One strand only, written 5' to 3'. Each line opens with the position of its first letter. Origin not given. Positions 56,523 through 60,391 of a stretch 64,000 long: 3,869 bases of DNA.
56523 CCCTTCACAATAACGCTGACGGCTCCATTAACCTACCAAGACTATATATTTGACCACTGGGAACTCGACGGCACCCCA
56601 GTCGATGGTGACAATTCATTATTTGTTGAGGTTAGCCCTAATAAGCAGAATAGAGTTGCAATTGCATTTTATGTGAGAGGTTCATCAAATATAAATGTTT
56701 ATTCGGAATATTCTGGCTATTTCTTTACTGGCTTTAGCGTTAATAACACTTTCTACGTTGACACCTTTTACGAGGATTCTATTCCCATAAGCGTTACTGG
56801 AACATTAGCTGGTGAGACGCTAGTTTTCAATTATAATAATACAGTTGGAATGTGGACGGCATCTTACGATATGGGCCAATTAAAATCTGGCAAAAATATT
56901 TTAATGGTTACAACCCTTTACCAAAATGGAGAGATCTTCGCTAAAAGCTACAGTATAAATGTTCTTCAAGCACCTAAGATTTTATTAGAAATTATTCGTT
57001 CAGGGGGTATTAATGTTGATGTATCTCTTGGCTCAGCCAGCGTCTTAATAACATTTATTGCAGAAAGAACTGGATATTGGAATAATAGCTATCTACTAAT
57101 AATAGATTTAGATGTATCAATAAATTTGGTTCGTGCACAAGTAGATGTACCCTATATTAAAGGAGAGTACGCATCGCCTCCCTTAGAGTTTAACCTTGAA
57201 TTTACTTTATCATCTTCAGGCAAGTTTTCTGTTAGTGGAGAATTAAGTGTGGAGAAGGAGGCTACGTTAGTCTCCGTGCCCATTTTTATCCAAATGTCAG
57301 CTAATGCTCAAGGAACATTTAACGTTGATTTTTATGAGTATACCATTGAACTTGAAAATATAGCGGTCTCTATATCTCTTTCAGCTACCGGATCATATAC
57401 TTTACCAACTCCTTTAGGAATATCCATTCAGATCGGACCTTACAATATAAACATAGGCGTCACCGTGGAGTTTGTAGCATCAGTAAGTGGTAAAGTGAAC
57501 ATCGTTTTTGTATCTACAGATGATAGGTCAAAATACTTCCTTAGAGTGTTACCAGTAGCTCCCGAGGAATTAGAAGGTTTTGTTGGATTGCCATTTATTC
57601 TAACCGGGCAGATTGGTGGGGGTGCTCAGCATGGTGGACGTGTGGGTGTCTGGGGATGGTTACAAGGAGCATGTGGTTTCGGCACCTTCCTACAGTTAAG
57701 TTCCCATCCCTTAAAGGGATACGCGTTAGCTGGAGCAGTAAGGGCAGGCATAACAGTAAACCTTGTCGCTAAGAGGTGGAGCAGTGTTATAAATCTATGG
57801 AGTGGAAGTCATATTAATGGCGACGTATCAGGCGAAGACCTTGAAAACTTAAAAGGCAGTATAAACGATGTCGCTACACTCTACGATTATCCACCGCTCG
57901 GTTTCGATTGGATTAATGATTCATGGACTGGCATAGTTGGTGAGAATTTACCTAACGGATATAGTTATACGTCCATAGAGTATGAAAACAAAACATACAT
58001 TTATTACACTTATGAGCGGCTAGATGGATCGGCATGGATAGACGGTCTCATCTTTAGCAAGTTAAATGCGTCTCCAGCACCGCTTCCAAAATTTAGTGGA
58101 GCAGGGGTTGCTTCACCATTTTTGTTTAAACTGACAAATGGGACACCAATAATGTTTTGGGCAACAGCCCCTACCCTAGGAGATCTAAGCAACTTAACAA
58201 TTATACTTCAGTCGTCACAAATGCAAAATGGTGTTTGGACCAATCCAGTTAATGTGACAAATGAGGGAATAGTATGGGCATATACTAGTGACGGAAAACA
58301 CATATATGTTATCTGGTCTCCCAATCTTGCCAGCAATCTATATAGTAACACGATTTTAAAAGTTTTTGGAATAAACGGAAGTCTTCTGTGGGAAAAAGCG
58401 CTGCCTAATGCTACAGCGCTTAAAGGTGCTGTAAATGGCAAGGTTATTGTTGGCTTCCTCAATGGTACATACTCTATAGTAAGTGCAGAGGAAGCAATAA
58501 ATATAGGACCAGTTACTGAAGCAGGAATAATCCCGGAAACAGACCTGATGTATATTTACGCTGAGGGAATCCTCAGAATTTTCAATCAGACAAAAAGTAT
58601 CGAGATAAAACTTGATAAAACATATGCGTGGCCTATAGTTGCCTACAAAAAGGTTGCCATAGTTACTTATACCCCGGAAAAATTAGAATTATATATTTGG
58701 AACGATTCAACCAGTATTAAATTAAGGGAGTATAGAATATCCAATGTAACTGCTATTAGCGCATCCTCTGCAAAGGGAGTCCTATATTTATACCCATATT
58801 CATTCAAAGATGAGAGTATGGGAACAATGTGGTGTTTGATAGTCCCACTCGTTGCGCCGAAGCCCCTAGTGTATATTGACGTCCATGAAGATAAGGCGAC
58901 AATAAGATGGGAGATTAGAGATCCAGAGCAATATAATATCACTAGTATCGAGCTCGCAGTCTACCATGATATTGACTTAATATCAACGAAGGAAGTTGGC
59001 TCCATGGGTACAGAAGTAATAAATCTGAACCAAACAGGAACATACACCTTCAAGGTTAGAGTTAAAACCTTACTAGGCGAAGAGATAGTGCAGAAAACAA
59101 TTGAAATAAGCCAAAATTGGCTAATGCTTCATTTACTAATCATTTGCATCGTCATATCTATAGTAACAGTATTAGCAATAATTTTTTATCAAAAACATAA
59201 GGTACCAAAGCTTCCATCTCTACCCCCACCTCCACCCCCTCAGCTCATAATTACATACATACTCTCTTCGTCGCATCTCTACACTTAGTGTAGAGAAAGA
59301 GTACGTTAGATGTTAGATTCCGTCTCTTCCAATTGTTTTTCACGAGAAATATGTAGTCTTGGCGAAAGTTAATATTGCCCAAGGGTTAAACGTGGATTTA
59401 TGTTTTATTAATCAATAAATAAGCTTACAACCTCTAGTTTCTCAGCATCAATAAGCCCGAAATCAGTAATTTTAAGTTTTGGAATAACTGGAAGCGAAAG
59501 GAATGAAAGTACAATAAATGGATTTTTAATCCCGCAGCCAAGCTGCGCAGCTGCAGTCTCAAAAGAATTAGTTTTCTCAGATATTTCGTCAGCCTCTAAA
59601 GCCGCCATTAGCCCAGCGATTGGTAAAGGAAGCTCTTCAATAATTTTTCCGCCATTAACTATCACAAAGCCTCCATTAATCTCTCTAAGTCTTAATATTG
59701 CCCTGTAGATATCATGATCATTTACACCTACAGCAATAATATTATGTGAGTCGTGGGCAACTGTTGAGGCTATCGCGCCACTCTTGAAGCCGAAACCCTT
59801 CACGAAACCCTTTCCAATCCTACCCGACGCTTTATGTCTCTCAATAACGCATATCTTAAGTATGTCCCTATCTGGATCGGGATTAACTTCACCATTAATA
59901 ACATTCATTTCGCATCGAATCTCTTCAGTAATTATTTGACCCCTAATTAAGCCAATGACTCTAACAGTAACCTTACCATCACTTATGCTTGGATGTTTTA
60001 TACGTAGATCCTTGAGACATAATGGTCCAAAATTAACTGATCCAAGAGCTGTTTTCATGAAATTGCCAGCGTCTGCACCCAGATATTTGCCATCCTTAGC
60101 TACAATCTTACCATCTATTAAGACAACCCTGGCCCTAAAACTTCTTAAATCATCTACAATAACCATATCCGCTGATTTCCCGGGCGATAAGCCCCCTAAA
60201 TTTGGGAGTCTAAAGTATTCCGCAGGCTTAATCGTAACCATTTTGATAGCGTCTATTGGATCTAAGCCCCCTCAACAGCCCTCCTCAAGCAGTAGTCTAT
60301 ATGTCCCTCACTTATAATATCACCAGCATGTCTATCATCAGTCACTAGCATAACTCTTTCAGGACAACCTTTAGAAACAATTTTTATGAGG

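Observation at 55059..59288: Giant surface protein interrupted by two compensating frameshifts at C6 and G6 tracts (possible phase variation)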

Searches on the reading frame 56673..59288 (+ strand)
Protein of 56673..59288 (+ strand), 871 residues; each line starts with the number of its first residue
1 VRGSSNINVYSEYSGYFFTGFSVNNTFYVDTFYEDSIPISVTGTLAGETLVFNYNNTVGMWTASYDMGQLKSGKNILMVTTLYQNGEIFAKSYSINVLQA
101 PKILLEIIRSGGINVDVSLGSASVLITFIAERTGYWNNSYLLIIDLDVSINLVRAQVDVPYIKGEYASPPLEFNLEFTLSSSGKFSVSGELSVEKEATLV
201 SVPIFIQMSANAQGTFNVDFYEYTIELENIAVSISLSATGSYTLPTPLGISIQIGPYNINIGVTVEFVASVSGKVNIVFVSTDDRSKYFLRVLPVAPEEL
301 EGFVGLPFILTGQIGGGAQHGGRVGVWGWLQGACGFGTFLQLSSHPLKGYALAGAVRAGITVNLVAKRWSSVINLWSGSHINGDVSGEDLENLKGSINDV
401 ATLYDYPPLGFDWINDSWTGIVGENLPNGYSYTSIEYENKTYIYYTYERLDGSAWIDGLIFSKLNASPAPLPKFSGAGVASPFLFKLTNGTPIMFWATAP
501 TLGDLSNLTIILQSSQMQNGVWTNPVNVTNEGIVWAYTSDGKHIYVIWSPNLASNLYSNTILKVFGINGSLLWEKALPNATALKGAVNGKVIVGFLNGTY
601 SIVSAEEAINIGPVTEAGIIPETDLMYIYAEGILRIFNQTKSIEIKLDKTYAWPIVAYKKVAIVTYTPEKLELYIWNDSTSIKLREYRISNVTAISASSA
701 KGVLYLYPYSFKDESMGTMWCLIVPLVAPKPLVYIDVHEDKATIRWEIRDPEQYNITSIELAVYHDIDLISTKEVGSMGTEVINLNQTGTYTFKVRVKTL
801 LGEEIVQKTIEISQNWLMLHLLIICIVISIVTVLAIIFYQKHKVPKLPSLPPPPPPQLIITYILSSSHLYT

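Call 62: search_protein_representatives(protein=window:56673-59288:+)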
Query: 871 residues. Proteins with E-value up to 0.001 (for the whole library): 47; up to 1e-10: 29; up to 1e-30: 13. The best 47 are listed.
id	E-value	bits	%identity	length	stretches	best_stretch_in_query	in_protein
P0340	0.0e+00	1950.5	100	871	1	1-871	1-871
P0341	9.6e-259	877.4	50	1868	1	3-818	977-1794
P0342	2.3e-125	436.1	33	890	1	7-813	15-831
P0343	1.8e-104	367.0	33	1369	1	5-805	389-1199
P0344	1.3e-92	327.8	34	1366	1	6-713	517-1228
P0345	2.1e-86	307.2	34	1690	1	51-723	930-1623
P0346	3.5e-77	276.7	33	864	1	5-729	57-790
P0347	2.1e-76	274.2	30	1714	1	6-738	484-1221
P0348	5.2e-69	249.7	34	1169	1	5-679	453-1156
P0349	6.0e-34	133.7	30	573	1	300-799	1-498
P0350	1.3e-32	129.3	33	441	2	417-610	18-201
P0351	2.2e-32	128.5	30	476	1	418-802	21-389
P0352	1.5e-31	125.8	41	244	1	417-607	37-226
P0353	1.1e-28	116.3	27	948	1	5-811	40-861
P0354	8.8e-28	113.3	32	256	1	222-462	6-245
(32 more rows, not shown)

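Call 63: list_cluster_members(proteins=[window:56673-59288:+, window:55177-56382:+, window:54147-54863:-, window:59408-60241:-, window:60262-61158:-, window:52534-53001:+])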
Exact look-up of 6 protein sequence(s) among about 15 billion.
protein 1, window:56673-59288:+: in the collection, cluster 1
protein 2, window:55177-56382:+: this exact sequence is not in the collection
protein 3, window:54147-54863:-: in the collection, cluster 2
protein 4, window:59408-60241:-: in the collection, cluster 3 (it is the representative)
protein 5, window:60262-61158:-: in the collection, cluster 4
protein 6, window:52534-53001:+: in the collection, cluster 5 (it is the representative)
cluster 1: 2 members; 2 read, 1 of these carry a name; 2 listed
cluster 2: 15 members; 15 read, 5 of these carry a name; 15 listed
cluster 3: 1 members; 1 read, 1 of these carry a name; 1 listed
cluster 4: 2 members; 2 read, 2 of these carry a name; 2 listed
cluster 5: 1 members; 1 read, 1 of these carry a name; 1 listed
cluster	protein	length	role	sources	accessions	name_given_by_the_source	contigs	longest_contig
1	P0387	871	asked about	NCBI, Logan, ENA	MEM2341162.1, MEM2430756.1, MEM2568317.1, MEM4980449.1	MAG: hypothetical protein QXX94_02145 [Candidatus Bathyarchaeia archaeon]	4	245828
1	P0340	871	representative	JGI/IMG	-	-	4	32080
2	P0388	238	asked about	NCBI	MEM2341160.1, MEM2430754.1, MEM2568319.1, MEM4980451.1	MAG: alanyl-tRNA editing protein AlaXM [Candidatus Bathyarchaeia archaeon]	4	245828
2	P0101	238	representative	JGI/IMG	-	-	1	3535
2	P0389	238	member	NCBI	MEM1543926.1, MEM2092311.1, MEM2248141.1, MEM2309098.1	MAG: alanyl-tRNA editing protein AlaXM [Candidatus Bathyarchaeia archaeon]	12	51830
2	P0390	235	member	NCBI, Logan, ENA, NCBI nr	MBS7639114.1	alanyl-tRNA editing protein [Candidatus Bathyarchaeota archaeon]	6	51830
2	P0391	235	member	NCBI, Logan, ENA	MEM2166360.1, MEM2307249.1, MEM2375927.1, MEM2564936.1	MAG: alanyl-tRNA editing protein AlaXM [Candidatus Bathyarchaeia archaeon]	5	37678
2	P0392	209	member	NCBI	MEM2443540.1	MAG: alanyl-tRNA editing protein, partial [Candidatus Bathyarchaeia archaeon]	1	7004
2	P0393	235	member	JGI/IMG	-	-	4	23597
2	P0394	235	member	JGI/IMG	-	-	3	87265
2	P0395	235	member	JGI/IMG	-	-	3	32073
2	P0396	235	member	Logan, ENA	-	-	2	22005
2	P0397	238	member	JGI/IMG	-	-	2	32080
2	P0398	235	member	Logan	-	-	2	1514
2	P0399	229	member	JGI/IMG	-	-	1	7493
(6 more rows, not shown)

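Call 64: find_encoding_contigs(protein=window:56673-59288:+, flank=10000, max_places=6)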
Protein window:56673-59288:+ (871 aa): 8 contigs read that carry it; 5 places shown.
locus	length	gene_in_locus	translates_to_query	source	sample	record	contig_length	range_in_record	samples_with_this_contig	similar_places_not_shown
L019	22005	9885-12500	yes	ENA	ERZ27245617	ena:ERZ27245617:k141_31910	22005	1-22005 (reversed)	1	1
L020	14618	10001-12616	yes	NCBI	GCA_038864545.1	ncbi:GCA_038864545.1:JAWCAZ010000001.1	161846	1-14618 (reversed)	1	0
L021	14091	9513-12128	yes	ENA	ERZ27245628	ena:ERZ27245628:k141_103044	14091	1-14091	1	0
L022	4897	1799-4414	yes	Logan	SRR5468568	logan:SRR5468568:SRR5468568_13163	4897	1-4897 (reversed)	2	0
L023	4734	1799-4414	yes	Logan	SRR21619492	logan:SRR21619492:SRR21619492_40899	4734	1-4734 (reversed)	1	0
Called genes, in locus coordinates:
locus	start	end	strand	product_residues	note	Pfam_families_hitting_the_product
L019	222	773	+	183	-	PF25005:PSF2_N, PF05916:Sld5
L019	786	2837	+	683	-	PF14551:MCM_N, PF17207:MCM_OB, PF00493:MCM, PF01078:Mg_chelatase (faint), PF07728:AAA_5, PF17855:MCM_lid, PF21120: (weak)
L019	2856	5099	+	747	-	PF04851:ResIII, PF00270:DEAD, PF00271:Helicase_C, PF20470:HTH_61 (weak), PF21280:Helicase_dom4_arc, PF14520:HHH_5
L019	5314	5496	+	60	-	PF02423:OCD_Mu_crystall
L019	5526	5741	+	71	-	PF02423:OCD_Mu_crystall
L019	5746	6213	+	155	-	PF02423:OCD_Mu_crystall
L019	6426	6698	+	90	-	PF01247:Ribosomal_L35Ae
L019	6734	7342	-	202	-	PF01949:Endo_dU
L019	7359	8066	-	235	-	PF01411:tRNA-synt_2c, PF07973:tRNA_SAD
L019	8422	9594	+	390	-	PF00431:CUB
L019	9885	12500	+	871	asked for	-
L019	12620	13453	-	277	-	PF01979:Amidohydro_1 (weak), PF13382:Adenine_deam_C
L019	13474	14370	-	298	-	PF01979:Amidohydro_1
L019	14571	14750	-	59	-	-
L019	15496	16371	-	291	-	PF01061:ABC2_membrane, PF12698:ABC2_membrane_3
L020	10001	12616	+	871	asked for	-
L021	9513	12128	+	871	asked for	-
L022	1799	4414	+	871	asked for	-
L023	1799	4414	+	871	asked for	-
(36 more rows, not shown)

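Call 67: find_encoding_contigs(protein=P0340, flank=10000, max_places=6)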
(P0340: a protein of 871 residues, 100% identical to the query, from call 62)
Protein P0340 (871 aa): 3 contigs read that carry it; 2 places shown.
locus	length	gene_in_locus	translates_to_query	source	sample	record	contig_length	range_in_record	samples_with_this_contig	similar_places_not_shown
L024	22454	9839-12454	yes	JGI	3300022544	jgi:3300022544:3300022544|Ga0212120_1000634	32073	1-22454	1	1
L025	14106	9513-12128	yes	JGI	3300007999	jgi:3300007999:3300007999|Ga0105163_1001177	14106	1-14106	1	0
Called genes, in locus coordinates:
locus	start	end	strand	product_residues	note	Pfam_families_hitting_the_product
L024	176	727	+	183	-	PF25005:PSF2_N, PF05916:Sld5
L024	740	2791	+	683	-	PF14551:MCM_N, PF17207:MCM_OB, PF00493:MCM, PF01078:Mg_chelatase (faint), PF07728:AAA_5, PF17855:MCM_lid, PF21120: (weak)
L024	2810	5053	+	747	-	PF04851:ResIII, PF00270:DEAD, PF00271:Helicase_C, PF20470:HTH_61 (weak), PF21280:Helicase_dom4_arc, PF14520:HHH_5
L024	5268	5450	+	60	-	PF02423:OCD_Mu_crystall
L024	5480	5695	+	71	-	PF02423:OCD_Mu_crystall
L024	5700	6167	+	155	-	PF02423:OCD_Mu_crystall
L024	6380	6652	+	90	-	PF01247:Ribosomal_L35Ae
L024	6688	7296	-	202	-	PF01949:Endo_dU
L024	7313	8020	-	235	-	PF01411:tRNA-synt_2c, PF07973:tRNA_SAD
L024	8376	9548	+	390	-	PF00431:CUB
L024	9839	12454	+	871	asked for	-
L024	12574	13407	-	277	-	PF01979:Amidohydro_1 (weak), PF13382:Adenine_deam_C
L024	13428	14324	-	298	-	PF01979:Amidohydro_1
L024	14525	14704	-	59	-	-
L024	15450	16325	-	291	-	PF01061:ABC2_membrane, PF12698:ABC2_membrane_3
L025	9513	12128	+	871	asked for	-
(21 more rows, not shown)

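Call 85: search_protein_families(library=pfam, proteins=[P0341, P0342, P0343, P0344, P0345], max_evalue=0.001)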
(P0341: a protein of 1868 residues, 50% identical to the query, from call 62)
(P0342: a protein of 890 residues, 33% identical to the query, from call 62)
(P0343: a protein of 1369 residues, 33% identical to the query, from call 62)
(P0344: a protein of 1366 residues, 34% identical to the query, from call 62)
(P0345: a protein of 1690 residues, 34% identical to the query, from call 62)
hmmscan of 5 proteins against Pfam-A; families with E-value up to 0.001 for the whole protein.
P0341 (1868 aa): 3 families
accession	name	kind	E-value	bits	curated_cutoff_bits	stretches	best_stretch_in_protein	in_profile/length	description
PF05048.19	NosD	-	7.5e-25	88.1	23.6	1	425-559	80-212/212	Periplasmic copper-binding protein (NosD)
PF13229.12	Beta_helix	-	7.3e-09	35.9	25.9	1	364-513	11-158/158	Right handed beta helix region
PF13405.12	EF-hand_6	-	0.00077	19.4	25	0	1845-1867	8-30/30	EF-hand domain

P0342 (890 aa): 0 families

P0343 (1369 aa): 0 families

P0344 (1366 aa): 0 families

P0345 (1690 aa): 7 families
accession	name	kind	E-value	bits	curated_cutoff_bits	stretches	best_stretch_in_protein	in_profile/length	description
PF01436.27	NHL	-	7.8e-14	51.4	20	0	164-190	2-27/28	NHL repeat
PF25174.1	Beta-prop_THOC3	-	4.6e-10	39.4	305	1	252-381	52-179/272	THOC3 beta-propeller domain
PF01731.26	Arylesterase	-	9.4e-10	39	21.3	0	237-274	44-81/86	Arylesterase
PF10282.15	Lactonase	-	1.1e-08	35.1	21.7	0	282-370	30-125/344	Lactonase, 7-bladed beta-propeller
PF21783.3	YNCE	-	3.1e-08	33.7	27.1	1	261-349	42-130/339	YNCE-like beta-propeller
PF08450.18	SGL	-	2.8e-06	27.6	26.3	0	146-246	117-223/246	SMP-30/Gluconolactonase/LRE-like region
PF23414.1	Beta-prop_EML_2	-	6.7e-05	22.8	90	0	168-272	3-106/266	Echinoderm microtubule-associated protein second beta-propeller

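Call 95: predict_structure(alignment_id=A3)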
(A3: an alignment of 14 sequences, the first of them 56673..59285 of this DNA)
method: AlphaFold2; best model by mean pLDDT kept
length: 871 residues; sequences in the alignment: 14
mean_pLDDT: 78.1   pTM: 0.57
mean pLDDT of the five models: 78.1, 76.8, 73.9, 71.6, 70.5
residues with pLDDT >= 90: 252; 70-90: 392; 50-70: 149; < 50: 78
segments of 3 or more residues with pLDDT < 50: 1-3, 155-167, 245-254, 256-259, 318-323, 816-821, 841-871
pLDDT, mean of each block of 10 residues (from residue 1): 69 92 93 85 92 91 94 94 89 92 78 61 85 90 84 49 47 83 81 57 62 81 84 74 53 45 59 81 79 81 76 55 57 78 73 73 56 68 81 82 67 69 82 90 86 82 85 65 89 86 65 87 86 89 92 74 90 93 91 93 93 91 88 89 90 87 89 86 86 89 91 85 90 84 83 84 91 86 84 92 90 59 58 63 41 35 30 35
secondary structure, 60 per line:
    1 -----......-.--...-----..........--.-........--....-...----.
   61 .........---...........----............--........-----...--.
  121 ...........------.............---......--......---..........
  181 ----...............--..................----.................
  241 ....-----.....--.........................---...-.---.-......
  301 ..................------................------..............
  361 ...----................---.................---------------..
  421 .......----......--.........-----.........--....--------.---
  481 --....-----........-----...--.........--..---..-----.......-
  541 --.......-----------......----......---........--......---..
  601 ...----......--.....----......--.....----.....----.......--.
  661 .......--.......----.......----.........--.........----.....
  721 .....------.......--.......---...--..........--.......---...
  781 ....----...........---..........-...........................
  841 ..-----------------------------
elements in order (helices of 4 or more, strands of 3 or more residues): E6-11 E16-18 E24-33 E38-45 E48-51 E53-55 E60-66 E73-83 E88-99 H102-109 E115-117 E120-131 E138-150 E154-159 E162-167 E171-180 E185-199 E202-219 E224-244 E250-254 E257-281 E295-318 E325-340 E347-363 E368-383 H387-403 E419-427 E432-437 E440-448 E454-462 E465-468 E483-486 E492-499 E510-518 E533-539 E543-549 E561-566 E571-576 E580-587 E590-595 E599-603 E608-613 E616-620 E625-630 E633-637 E642-646 E651-657 E660-667 E670-676 E681-687 E692-700 E703-711 E716-725 E732-738 E741-747 E756-765 E768-774 E778-784 E789-799 E803-812 H814-842

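Call 97: fold_search(model_id=the predicted structure, library=pdb)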
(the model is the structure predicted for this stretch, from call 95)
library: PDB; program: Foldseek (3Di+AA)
matches with E <= 10: 1507; with E <= 0.001: 170
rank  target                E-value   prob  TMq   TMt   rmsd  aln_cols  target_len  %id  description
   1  4a2l_B                1.3e-09  1.00  0.22  0.24  32.0       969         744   10  Structure of the periplasmic domain of the heparin and heparan sulphate sensing hybrid two component system BT4663 in  (released 2012-05-02)
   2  8v29_C                2.0e-09  1.00  0.13  0.14  38.9       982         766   10  Cryo-EM structure of human type I OSM receptor complex: model for full extracellular assembly (released 2024-11-20)
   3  9bfq_A                2.2e-09  1.00  0.15  0.13  43.2      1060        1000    8  Cryo-EM structure of Sevenless in complex with Bride of Sevenless (released 2025-01-29)
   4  4a2m_B                3.4e-09  1.00  0.22  0.25  32.5       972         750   10  Structure of the periplasmic domain of the heparin and heparan sulphate sensing hybrid two component system BT4663 in  (released 2012-05-02)
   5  3ott_B                4.9e-09  1.00  0.26  0.29  27.3       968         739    8  Crystal Structure of the extracellular domain of the putative one component system BT4673 from B. thetaiotaomicron (released 2011-08-10)
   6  1l0q_A                5.3e-09  1.00  0.21  0.42  15.8       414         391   13  Tandem YVTN beta-propeller and PKD domains from an archaeal surface layer protein (released 2002-11-06)
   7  4a2l_F                6.1e-09  1.00  0.21  0.23  32.1       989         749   10  Structure of the periplasmic domain of the heparin and heparan sulphate sensing hybrid two component system BT4663 in  (released 2012-05-02)
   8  4a2l_D                1.3e-08  1.00  0.23  0.26  31.4       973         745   10  Structure of the periplasmic domain of the heparin and heparan sulphate sensing hybrid two component system BT4663 in  (released 2012-05-02)
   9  4a2m_D                1.3e-08  1.00  0.23  0.26  32.2       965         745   10  Structure of the periplasmic domain of the heparin and heparan sulphate sensing hybrid two component system BT4663 in  (released 2012-05-02)
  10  4a2m_C                1.4e-08  1.00  0.17  0.19  25.9       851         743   10  Structure of the periplasmic domain of the heparin and heparan sulphate sensing hybrid two component system BT4663 in  (released 2012-05-02)
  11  8y6p                  2.7e-08  1.00  0.16  0.12  29.2       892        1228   10  Structure of the auto-inhibited Dark monomer (released 2024-04-10)
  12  4a2l_A                4.4e-08  1.00  0.21  0.24  31.1       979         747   10  Structure of the periplasmic domain of the heparin and heparan sulphate sensing hybrid two component system BT4663 in  (released 2012-05-02)
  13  4a2l_E                4.4e-08  1.00  0.21  0.24  31.8       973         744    9  Structure of the periplasmic domain of the heparin and heparan sulphate sensing hybrid two component system BT4663 in  (released 2012-05-02)
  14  4a2m_A                5.1e-08  1.00  0.16  0.19  24.6       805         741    9  Structure of the periplasmic domain of the heparin and heparan sulphate sensing hybrid two component system BT4663 in  (released 2012-05-02)
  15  9oyz_B                7.0e-08  1.00  0.15  0.14  46.1      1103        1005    8  Cryo-EM structure of chicken ROS1 in apo-state. Cryo-EM refinement is focused on the "head" region of chicken ROS1. (released 2026-02-25)
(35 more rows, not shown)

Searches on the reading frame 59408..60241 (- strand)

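Call 20: search_protein_families(library=pfam, proteins=[window:59408-60241:-], max_evalue=0.001)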
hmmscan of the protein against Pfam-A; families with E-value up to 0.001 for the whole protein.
window:59408-60241:- (277 aa): 2 families
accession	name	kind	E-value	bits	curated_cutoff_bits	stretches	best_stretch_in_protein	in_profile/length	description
PF13382.11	Adenine_deam_C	-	2.1e-66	223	27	1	102-268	1-167/169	Adenine deaminase C-terminal domain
PF01979.26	Amidohydro_1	-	2.1e-06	27.7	25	1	1-47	289-345/345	Amidohydrolase family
